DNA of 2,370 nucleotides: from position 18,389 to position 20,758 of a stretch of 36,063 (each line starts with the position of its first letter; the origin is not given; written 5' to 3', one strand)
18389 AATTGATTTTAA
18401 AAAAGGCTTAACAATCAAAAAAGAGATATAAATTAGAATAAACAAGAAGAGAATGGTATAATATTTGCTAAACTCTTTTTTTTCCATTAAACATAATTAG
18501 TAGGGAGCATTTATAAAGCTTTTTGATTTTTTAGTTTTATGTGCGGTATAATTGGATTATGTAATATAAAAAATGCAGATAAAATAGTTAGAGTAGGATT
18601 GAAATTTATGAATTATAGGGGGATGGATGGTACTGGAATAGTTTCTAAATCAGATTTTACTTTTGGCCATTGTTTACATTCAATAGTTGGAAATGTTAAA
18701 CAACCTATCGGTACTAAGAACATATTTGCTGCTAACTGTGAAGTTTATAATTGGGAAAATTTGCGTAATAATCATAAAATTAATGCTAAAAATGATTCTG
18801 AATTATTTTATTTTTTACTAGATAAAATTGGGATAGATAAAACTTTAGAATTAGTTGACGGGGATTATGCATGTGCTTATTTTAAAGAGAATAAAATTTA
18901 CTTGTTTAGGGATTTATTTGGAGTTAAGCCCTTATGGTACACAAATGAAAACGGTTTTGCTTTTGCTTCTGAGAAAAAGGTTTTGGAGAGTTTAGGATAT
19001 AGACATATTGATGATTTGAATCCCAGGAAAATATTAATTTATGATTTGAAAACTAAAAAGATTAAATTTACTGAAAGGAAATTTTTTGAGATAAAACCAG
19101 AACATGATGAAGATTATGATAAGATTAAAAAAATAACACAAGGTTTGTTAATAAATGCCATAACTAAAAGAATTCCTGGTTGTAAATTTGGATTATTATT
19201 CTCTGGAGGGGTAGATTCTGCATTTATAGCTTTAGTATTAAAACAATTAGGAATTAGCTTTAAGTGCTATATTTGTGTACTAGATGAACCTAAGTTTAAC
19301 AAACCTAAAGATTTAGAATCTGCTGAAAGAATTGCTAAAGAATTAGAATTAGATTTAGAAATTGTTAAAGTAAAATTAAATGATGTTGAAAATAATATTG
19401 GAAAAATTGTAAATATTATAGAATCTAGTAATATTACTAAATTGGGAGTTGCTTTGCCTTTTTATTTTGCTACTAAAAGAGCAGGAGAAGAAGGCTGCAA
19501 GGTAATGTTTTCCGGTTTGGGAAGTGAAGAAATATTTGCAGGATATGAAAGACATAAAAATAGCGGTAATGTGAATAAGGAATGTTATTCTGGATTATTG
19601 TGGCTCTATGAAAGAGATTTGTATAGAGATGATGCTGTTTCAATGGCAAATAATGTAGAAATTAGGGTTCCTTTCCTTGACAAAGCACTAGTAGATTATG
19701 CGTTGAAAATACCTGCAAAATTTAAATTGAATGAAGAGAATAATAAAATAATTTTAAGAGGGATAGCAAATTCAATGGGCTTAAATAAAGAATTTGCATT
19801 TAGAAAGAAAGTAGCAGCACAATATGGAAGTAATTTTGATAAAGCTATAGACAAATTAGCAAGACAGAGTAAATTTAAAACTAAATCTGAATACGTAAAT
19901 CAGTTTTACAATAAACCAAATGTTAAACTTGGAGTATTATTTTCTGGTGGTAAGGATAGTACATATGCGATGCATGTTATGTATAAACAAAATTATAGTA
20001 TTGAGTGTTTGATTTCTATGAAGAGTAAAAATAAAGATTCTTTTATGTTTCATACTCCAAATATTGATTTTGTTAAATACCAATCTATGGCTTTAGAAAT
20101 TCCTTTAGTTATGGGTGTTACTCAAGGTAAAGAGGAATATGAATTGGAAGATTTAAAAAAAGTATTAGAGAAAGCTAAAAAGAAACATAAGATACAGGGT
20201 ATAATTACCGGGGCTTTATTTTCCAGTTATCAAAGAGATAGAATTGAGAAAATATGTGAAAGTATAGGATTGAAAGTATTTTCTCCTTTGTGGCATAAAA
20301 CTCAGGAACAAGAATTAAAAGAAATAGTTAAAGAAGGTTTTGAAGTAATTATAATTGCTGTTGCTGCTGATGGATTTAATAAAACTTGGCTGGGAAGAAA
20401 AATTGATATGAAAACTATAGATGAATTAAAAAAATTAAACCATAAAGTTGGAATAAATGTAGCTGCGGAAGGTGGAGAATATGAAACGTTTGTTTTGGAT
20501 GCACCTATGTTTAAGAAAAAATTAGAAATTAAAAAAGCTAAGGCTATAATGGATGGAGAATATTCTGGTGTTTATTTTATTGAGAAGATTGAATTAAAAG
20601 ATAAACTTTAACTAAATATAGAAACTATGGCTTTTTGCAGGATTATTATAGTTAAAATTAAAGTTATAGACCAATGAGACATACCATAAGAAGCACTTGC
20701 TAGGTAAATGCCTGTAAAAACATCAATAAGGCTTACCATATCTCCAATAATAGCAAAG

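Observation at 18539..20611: Single polypeptide fusing an AsnB-type glutamine amidotransferase/synthetase to a Dph6-type diphthine-ammonia ligase domain (two PP-loops)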

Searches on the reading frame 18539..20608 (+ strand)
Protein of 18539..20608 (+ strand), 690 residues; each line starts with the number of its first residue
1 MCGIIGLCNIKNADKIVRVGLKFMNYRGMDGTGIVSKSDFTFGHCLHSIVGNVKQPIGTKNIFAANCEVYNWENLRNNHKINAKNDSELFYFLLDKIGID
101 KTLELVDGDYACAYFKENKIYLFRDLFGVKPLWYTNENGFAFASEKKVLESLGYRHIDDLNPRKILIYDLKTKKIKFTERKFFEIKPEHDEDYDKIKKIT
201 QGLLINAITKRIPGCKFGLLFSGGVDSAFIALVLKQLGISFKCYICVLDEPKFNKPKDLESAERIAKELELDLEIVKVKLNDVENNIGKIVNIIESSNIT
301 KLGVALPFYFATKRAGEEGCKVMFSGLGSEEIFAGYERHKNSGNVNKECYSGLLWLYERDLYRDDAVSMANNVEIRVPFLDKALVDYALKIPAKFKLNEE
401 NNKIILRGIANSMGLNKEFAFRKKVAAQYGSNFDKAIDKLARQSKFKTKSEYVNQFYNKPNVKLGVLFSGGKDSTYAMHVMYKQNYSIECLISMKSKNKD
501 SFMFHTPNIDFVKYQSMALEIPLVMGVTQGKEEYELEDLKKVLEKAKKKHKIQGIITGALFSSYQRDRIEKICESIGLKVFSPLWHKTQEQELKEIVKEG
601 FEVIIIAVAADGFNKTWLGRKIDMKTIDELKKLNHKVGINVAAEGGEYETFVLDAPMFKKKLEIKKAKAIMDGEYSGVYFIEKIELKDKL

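Call 3: search_protein_families(library=pfam, proteins=[window:18539-20608:+], max_evalue=0.1)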
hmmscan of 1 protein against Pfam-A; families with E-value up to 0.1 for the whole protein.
window:18539-20608:+ (690 aa): 10 families
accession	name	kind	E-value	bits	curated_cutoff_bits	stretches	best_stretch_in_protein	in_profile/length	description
PF01902.24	Diphthami_syn_2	-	3.7e-70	236.3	23.2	1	463-684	2-217/219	Diphthamide synthase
PF00733.27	Asn_synthase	-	5.8e-43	148.3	21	2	340-445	202-308/354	Asparagine synthase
PF13537.11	GATase_7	-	1.7e-15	57.6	25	1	54-150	13-122/123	Glutamine amidotransferase domain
PF13522.11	GATase_6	-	4.5e-13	49.8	27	1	30-145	2-130/130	Glutamine amidotransferase domain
PF24167.1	DUF7411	-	2.9e-09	37.2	28.7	2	216-291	2-71/194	Family of unknown function (DUF7411)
PF03054.22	tRNA_Me_trans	-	9.1e-08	32.4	20.6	1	220-280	6-74/202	tRNA methyl transferase HUP domain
PF06508.19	QueC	-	7.7e-07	29.3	22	1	220-284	5-67/210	Queuosine biosynthesis protein QueC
PF01171.26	ATP_bind_3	-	0.00076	19.7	27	0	220-286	5-75/182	PP-loop family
PF02540.23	NAD_synthase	-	0.0039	16.8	21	1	221-279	25-82/242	NAD synthase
PF02568.20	ThiI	-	0.0062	16.6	20.5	0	219-324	8-113/197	Thiamine biosynthesis protein (ThiI)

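Call 4: search_protein_families(library=ncbifam, proteins=[window:18539-20608:+], max_evalue=0.1)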
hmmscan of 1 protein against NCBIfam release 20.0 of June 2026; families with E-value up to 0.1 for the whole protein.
window:18539-20608:+ (690 aa): 24 families
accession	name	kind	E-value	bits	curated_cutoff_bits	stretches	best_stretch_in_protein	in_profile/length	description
TIGR03679.1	Dph6_archaeal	equivalog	1.5e-85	285.9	197.3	1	466-683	2-217/218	diphthine--ammonia ligase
TIGR01536.1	asn_synth_AEB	equivalog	3.8e-75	253.9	267.1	2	2-344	1-379/517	asparagine synthase (glutamine-hydrolyzing)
NF006949.0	PRK09431.1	equivalog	1.1e-61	209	499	1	1-461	1-486/554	asparagine synthase B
TIGR03104.1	trio_amidotrans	equivalog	7.5e-33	113.6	570.1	3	1-149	1-165/589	N-acetylglutaminylglutamine amidotransferase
TIGR03108.1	eps_aminotran_1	hypoth_equivalog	1.9e-32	112.8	816.9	3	1-151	1-168/628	XrtA/PEP-CTERM system amidotransferase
NF052346.1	PAB0415_fam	hypoth_equivalog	5.4e-23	81.8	250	1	467-676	3-201/205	PAB0415 family putative ATP pyrophosphatase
NF033535.1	lass_lactam_cya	exception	6.2e-20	71.3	525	2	1-153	1-169/668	lasso peptide isopeptide bond-forming cyclase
NF052347.1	TTX_0299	hypoth_equivalog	1.6e-13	50.7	250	1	467-674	3-194/200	TTX_0299 family putative ATP pyrophosphatase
TIGR01134.1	purF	equivalog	3.1e-12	46.6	350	1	43-179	69-228/432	amidophosphoribosyltransferase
NF011155.0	PRK14561.1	equivalog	1.7e-09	37.7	207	2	217-291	3-71/195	hypothetical protein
NF049949.1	tRNAsynTtuAPyrococ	equivalog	8.5e-09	35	450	2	220-282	53-112/292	tRNA-5-methyluridine(54) 2-sulfurtransferase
NF001138.1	PRK00143.1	equivalog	2.2e-07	30.1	284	1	221-279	6-69/345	tRNA 2-thiouridine(34) synthase MnmA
TIGR00420.1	trmU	equivalog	6.8e-07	28.5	236.95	1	220-279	6-72/351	tRNA 2-thiouridine(34) synthase MnmA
NF038212.1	argG_rel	exception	6.1e-06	25.3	425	1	220-287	20-83/381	argininosuccinate synthase-related protein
TIGR00364.1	TIGR00364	equivalog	7.3e-06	25.7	150.3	1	220-280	4-61/201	7-cyano-7-deazaguanine synthase QueC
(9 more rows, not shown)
